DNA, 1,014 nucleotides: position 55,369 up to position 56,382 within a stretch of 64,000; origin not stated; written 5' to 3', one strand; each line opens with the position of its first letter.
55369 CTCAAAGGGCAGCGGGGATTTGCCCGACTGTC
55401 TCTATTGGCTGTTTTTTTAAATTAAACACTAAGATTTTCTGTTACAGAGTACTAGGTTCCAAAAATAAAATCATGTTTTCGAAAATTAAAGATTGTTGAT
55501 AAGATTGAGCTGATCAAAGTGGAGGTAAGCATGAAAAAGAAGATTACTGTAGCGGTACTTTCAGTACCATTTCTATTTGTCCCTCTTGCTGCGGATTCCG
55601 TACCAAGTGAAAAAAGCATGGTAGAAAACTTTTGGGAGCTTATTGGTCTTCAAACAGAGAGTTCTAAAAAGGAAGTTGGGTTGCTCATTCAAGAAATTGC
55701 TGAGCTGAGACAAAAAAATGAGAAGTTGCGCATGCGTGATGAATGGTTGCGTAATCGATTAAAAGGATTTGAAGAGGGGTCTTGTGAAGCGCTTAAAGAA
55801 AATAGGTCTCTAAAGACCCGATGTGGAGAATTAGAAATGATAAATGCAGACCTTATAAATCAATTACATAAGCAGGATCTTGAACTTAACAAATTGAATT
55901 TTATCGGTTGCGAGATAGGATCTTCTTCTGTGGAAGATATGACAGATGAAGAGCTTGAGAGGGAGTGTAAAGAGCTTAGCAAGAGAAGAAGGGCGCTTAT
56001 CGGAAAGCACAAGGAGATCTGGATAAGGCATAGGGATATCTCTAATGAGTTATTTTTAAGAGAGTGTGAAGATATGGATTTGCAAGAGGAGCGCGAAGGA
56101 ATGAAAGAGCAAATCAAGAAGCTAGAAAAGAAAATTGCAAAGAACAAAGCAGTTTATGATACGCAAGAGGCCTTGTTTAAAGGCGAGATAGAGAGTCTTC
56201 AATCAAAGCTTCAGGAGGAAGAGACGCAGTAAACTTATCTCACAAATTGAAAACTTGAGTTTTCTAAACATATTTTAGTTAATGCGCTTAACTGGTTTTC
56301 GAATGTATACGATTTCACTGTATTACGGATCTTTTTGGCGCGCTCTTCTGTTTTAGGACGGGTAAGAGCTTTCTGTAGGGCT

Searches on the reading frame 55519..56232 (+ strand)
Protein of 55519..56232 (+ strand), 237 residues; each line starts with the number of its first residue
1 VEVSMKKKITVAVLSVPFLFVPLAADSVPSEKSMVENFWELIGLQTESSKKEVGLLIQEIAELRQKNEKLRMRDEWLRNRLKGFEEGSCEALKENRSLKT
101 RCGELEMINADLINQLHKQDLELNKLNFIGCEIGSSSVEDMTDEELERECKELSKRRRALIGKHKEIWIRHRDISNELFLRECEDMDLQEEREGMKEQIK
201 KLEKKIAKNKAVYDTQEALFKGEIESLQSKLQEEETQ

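Call 55: search_protein_families(library=pfam, proteins=[window:55519-56232:+], max_evalue=0.01)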
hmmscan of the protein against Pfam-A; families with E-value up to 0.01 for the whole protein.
window:55519-56232:+ (237 aa): 1 family
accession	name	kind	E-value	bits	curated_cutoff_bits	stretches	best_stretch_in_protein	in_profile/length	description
PF25026.1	Asd-4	-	0.0035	17.9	29.1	1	91-159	6-68/80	Asd-4-like domain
